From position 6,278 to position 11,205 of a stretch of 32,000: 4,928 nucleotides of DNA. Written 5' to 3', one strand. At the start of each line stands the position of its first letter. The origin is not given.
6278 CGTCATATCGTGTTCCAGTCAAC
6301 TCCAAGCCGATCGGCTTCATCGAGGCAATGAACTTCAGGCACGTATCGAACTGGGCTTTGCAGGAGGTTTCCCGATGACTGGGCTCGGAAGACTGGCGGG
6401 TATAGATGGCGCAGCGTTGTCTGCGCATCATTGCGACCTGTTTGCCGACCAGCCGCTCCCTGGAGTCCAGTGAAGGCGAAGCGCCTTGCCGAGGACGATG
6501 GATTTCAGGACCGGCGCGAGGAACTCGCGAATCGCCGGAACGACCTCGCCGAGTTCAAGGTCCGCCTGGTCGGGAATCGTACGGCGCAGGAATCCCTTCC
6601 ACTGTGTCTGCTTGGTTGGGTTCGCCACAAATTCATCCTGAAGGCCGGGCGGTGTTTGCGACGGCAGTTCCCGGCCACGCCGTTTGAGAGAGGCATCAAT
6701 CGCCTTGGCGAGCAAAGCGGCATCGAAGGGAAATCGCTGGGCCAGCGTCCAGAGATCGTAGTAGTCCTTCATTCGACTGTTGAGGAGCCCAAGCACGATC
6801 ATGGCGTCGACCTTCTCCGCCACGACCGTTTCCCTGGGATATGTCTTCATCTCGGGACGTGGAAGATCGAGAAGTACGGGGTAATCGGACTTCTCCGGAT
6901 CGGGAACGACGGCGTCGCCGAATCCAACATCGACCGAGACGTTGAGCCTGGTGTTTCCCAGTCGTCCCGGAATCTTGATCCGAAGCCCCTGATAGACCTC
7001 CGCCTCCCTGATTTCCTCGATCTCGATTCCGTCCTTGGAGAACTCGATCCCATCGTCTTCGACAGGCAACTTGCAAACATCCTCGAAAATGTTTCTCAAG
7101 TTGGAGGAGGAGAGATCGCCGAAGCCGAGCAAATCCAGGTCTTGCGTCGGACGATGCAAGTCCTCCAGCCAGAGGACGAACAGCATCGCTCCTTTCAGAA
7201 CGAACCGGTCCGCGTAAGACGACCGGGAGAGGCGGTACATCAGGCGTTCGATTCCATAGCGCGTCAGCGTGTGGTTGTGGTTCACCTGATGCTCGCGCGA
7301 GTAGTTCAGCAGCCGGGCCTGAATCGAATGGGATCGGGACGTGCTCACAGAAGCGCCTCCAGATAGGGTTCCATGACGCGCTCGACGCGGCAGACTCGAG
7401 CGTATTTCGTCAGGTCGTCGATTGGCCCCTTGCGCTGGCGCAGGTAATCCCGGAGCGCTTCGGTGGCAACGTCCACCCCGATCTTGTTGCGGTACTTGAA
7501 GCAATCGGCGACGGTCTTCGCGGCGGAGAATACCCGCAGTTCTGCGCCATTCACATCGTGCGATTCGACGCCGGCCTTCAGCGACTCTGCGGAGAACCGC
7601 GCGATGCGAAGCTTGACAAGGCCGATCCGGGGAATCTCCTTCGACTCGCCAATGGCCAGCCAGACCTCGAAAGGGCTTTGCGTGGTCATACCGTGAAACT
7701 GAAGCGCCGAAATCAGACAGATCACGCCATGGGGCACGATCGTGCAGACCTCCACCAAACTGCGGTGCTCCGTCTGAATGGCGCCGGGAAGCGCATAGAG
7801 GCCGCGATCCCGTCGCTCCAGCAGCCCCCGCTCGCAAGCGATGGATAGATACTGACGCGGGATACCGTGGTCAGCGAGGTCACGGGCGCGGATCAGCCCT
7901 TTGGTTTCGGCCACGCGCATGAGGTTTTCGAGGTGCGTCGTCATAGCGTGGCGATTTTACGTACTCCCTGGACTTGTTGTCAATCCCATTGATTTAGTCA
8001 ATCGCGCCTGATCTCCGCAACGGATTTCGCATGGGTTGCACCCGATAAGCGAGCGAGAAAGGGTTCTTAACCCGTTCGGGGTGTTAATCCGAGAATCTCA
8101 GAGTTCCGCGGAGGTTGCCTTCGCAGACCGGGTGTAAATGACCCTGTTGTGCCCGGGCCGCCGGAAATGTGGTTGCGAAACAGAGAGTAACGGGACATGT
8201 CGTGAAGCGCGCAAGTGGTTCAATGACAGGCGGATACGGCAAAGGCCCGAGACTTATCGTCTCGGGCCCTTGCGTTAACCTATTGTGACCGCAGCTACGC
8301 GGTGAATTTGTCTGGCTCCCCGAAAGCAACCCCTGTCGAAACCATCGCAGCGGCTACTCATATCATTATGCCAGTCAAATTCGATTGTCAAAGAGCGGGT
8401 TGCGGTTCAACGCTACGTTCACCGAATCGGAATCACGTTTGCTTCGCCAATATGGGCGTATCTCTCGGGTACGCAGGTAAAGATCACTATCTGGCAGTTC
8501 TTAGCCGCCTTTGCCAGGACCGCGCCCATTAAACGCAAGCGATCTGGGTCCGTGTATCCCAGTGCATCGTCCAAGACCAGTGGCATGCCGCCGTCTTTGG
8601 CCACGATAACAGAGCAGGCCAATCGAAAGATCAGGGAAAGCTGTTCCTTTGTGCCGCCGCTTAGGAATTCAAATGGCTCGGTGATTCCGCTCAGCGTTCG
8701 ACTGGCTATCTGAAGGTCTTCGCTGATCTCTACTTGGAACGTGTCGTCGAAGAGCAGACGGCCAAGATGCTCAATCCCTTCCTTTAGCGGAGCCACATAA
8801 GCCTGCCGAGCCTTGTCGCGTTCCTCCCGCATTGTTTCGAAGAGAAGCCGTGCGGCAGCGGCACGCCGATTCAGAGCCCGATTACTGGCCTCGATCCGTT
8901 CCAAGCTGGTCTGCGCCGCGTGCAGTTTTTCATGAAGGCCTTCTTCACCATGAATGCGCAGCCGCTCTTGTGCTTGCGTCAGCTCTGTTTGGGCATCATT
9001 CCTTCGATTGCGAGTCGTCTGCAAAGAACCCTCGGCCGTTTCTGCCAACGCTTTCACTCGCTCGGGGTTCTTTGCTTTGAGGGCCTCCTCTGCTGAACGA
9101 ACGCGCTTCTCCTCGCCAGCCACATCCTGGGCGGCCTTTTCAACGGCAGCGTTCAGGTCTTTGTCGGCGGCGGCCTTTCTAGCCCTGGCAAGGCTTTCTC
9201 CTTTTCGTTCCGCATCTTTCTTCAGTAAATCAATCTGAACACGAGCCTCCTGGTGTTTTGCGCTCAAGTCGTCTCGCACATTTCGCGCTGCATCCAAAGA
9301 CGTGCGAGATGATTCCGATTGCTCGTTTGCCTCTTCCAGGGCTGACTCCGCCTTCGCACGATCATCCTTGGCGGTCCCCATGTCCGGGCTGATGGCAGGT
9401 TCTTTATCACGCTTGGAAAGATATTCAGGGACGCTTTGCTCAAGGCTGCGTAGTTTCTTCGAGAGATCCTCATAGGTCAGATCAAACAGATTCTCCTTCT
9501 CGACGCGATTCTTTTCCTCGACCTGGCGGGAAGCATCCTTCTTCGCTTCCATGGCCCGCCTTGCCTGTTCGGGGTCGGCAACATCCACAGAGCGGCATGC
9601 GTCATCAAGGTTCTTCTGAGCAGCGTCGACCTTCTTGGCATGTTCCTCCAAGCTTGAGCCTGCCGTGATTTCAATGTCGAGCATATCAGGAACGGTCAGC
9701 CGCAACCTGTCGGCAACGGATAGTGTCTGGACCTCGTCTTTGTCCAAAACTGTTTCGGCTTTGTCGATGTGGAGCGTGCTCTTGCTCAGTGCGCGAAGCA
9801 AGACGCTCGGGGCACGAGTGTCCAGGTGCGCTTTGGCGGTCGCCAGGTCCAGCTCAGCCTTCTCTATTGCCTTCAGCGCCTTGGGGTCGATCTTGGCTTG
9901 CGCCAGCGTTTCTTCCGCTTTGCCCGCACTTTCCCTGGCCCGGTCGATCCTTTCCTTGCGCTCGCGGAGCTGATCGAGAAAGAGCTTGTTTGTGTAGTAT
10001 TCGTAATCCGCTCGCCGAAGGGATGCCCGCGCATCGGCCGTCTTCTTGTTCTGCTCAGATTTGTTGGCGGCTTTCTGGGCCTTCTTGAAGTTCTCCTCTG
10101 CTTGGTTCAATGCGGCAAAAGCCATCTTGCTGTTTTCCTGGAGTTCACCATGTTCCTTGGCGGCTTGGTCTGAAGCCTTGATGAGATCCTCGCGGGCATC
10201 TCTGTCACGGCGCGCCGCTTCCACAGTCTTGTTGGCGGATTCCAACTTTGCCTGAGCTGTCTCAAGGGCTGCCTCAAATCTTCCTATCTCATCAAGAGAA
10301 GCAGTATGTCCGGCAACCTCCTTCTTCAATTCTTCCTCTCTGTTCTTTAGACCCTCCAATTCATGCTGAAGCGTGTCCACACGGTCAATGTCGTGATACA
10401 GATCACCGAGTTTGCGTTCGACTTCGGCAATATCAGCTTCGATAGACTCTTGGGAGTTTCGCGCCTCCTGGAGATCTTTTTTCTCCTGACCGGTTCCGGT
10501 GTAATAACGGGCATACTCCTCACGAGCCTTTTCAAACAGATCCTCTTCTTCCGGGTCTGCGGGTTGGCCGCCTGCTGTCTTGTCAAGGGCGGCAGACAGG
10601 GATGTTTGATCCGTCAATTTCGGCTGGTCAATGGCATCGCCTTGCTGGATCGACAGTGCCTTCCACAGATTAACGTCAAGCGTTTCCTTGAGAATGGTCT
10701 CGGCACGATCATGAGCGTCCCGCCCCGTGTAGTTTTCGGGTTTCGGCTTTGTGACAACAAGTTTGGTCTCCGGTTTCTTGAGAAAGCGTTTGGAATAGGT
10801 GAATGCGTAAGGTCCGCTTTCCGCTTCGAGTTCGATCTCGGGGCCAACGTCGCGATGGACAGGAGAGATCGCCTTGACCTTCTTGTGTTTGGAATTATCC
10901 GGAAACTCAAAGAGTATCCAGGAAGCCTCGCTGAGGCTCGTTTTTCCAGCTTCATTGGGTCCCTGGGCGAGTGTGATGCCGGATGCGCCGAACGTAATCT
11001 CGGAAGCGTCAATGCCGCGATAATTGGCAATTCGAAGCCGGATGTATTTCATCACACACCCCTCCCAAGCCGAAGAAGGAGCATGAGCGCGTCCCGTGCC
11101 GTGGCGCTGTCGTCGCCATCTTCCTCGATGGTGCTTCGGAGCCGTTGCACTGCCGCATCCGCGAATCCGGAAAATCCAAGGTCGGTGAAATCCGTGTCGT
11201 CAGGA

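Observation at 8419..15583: SIR2-HerA sits in one tight operon with a KTSC protein and an Mre11/Rad50-like (SbcD/SbcC-like) pair: candidate extended five-gene defence system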

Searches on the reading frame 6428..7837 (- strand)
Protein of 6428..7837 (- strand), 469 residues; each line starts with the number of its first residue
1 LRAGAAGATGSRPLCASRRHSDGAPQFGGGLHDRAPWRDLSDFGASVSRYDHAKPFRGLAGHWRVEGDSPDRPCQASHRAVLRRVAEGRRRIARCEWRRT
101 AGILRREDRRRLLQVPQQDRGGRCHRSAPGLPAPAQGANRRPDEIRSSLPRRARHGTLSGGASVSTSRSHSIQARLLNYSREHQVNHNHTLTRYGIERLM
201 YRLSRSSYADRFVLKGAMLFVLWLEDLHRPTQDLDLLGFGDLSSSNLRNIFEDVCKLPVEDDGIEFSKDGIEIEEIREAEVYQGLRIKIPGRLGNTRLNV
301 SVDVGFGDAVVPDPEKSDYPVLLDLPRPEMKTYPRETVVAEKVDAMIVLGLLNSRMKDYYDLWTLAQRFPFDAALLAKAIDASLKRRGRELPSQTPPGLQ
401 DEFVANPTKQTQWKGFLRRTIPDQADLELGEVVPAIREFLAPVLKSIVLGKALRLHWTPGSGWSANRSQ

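Call 4: search_protein_families(library=pfam, proteins=[window:6428-7837:-], max_evalue=0.01)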
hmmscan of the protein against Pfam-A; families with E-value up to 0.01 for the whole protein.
window:6428-7837:- (469 aa): 1 family
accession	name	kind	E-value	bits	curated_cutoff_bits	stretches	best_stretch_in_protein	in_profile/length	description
PF08843.17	AbiEii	-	4e-51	174.7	22.5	1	198-440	1-236/238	Nucleotidyl transferase AbiEii toxin, Type IV TA system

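Call 5: search_protein_families(library=padloc, proteins=[window:6428-7837:-], max_evalue=0.01)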
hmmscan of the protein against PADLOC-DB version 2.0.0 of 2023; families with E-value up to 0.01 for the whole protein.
window:6428-7837:- (469 aa): 17 families
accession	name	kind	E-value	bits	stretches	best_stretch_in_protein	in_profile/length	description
PDLC02312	AbiEii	-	1e-105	351.1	1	170-464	10-298/299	AbiEii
PDLC02288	AbiEii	-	3.7e-93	309.6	1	167-445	8-274/294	AbiEii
PDLC02291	AbiEii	-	1.4e-35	121.1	1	167-448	14-272/310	AbiEii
PDLC02319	AbiEii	-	6.3e-35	119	1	198-447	5-239/241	AbiEii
PDLC02326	AbiEii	-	2.5e-27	93.5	1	170-302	5-131/133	AbiEii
PDLC02304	AbiEii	-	4.2e-18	64.2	1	173-440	4-255/260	AbiEii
PDLC02314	AbiEii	-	2.6e-16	57.8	1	169-394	10-231/290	AbiEii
PDLC02320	AbiEii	-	1.8e-14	51.9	1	304-418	2-118/147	AbiEii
PDLC02300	AbiEii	-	2.9e-11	41.3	1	193-419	22-234/259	AbiEii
PDLC02310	AbiEii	-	7.2e-10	36.7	1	186-381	16-205/265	AbiEii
PDLC02311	AbiEii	-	6e-09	34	1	175-459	6-276/283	AbiEii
PDLC02329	AbiEii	-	1.2e-07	29.4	1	300-464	138-293/294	AbiEii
PDLC02308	AbiEii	-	1e-06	26.7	1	196-382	15-204/279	AbiEii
PDLC02309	AbiEii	-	4.4e-06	24.1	1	193-424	76-297/410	AbiEii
PDLC02306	AbiEii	-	0.00021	19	0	324-406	163-245/280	AbiEii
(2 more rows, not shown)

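Call 6: search_protein_families(library=ncbifam, proteins=[window:6428-7837:-], max_evalue=0.01)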
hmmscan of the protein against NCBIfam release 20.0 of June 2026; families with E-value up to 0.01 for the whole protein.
window:6428-7837:- (469 aa): 0 families

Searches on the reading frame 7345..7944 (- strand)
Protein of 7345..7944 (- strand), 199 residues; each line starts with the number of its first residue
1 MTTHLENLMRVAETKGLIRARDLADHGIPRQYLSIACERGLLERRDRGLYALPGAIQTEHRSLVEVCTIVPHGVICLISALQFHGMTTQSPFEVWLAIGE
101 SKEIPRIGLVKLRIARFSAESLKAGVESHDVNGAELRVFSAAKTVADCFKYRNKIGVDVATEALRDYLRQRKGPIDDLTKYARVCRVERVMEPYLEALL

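Call 4: search_protein_families(library=pfam, proteins=[window:7345-7944:-], max_evalue=0.01)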
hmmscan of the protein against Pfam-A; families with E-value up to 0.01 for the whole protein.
window:7345-7944:- (199 aa): 2 families
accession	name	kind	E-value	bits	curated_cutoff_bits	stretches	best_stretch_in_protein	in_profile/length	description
PF13338.12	AbiEi_4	-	2.2e-11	44.1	25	1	10-53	5-49/49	Transcriptional regulator, AbiEi antitoxin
PF17194.10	AbiEi_3_N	-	0.00047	20.6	26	1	2-87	2-88/93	Transcriptional regulator, AbiEi antitoxin N-terminal domain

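Call 5: search_protein_families(library=padloc, proteins=[window:7345-7944:-], max_evalue=0.01)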
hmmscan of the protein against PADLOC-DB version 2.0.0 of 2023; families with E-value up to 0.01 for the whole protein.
window:7345-7944:- (199 aa): 28 families (the best 25 are shown)
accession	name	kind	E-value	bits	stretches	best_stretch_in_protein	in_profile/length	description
PDLC02265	AbiEi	-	3.4e-80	266.5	1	3-198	2-197/198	AbiEi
PDLC02283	AbiEi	-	3.4e-77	256.7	1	2-198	4-200/201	AbiEi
PDLC02225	AbiEi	-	4.8e-61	203.9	1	5-198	7-194/198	AbiEi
PDLC02275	AbiEi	-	6.3e-36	122.1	1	14-198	9-183/184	AbiEi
PDLC02245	AbiEi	-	8e-32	108.5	1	9-199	4-194/194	AbiEi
PDLC02239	AbiEi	-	4.9e-30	102.7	1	21-198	15-193/195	AbiEi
PDLC02263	AbiEi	-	1.4e-28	98.4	1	12-198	58-244/244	AbiEi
PDLC02254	AbiEi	-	9e-23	79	1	10-196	10-193/197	AbiEi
PDLC02248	AbiEi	-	8.8e-22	75.8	1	13-194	13-193/198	AbiEi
PDLC02267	AbiEi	-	3.1e-15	54.3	1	30-187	38-187/252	AbiEi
PDLC02228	AbiEi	-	1.1e-14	52.3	1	1-165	23-175/216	AbiEi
PDLC02249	AbiEi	-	3.3e-12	44.6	1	2-183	2-174/184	AbiEi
PDLC02238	AbiEi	-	3.4e-11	41.3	1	35-170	20-149/180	AbiEi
PDLC02260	AbiEi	-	3.9e-11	40.9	1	6-120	5-120/131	AbiEi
PDLC02231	AbiEi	-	7.2e-09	33.8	1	3-63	5-66/280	AbiEi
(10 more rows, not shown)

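Call 6: search_protein_families(library=ncbifam, proteins=[window:7345-7944:-], max_evalue=0.01)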
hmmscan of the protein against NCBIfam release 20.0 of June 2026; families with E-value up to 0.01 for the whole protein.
window:7345-7944:- (199 aa): 0 families

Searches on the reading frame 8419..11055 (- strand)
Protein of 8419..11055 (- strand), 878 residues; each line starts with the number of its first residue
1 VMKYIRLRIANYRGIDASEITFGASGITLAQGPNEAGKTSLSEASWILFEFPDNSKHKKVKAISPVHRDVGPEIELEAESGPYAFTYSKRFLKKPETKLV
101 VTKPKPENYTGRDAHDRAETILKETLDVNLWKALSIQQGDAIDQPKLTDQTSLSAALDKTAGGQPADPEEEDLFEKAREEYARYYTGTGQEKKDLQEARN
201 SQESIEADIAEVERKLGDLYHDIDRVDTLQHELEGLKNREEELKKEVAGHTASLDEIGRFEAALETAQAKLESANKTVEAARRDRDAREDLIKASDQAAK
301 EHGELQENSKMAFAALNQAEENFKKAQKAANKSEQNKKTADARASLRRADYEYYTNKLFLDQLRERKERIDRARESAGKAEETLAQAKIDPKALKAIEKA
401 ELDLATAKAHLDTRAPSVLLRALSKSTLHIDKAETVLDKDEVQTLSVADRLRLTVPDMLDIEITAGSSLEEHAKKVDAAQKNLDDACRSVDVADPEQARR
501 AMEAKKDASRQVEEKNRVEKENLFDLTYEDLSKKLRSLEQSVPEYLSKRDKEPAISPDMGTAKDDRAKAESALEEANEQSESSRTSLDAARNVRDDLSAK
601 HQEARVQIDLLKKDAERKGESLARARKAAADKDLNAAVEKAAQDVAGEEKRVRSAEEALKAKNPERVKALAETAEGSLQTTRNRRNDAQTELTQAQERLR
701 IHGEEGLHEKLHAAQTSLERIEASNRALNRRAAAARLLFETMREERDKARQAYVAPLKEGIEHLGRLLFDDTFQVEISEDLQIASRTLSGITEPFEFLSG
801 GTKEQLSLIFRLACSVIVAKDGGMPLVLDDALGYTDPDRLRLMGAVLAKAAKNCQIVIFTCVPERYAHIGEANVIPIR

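Call 4: search_protein_families(library=pfam, proteins=[window:8419-11055:-], max_evalue=0.01)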
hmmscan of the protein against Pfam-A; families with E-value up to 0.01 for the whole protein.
window:8419-11055:- (878 aa): 2 families
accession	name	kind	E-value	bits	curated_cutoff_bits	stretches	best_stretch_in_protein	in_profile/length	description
PF13175.12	AAA_15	-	9e-10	39.1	32.1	1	2-336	1-266/374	AAA ATPase domain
PF02463.25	SMC_N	-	0.00083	19.3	40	0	6-49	4-49/220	RecF/RecN/SMC N terminal domain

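Call 5: search_protein_families(library=padloc, proteins=[window:8419-11055:-], max_evalue=0.01)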
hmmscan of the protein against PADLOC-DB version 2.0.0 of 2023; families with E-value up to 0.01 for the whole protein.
window:8419-11055:- (878 aa): 1 family
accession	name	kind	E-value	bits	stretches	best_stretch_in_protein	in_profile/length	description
PDLC02979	AriA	-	6.6e-12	43.9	1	2-336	1-265/373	-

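Call 6: search_protein_families(library=ncbifam, proteins=[window:8419-11055:-], max_evalue=0.01)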
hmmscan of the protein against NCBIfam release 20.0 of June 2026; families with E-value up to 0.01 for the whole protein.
window:8419-11055:- (878 aa): 5 families
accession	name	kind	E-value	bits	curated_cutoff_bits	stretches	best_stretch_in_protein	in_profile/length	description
NF045487.1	ASRP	equivalog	1.4e-14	53.7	300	2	584-864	316-593/593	archaea-specific SMC-related protein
NF003034.1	PRK03918.1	equivalog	1.4e-11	43.2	700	3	2-86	1-85/878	DNA double-strand break repair ATPase Rad50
NF002244.0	PRK01156.1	equivalog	2.2e-07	29.4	847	1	6-398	5-411/895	DNA double-strand break repair ATPase Rad50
TIGR02168.1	SMC_prok_B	equivalog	0.00021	19.2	567.35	0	468-766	697-988/1181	chromosome segregation protein SMC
NF052612.1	sll0565_fam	equivalog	0.0041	17.5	50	1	204-274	2-74/106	sll0565 family protein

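Call 26: search_solved_structures(query=window:8419-11052:-, max_evalue=0.01)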
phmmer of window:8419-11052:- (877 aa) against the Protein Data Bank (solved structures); distinct sequences matched with E-value up to 0.01: 11.
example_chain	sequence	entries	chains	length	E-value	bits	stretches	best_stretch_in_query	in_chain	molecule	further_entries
3qkt_A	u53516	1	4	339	4e-07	32.1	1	713-859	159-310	DNA double-strand break repair rad50 ATPase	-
3qku_A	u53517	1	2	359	9.3e-07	30.9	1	787-859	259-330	DNA double-strand break repair rad50 ATPase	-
4nck_A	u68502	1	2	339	1.5e-06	30.3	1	713-859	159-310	DNA double-strand break repair Rad50 ATPase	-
4nci_A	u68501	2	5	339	2e-06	29.8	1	713-859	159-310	DNA double-strand break repair Rad50 ATPase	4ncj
4nch_A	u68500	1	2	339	2.4e-06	29.6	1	713-859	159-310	DNA double-strand break repair Rad50 ATPase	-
3qkr_B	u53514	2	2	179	5.1e-05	25.2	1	718-860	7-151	DNA double-strand break repair rad50 ATPase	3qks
1ii8_B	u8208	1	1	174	8.8e-05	24.4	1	736-860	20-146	Rad50 ABC-ATPase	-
1f2t_B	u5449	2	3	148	0.00019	23.3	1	788-860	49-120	RAD50 ABC-ATPASE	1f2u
1us8_B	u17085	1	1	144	0.00088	21.1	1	788-860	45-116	DNA DOUBLE-STRAND BREAK REPAIR RAD50 ATPASE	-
3qf7_A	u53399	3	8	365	0.0013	20.5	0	4-48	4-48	Rad50 | Probable DNA double-strand break repair Rad50 ATPase,Probable DNA double-strand break repa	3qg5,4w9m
3tho_A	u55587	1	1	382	0.0051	18.6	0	4-48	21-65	Probable DNA double-strand break repair Rad50 ATPase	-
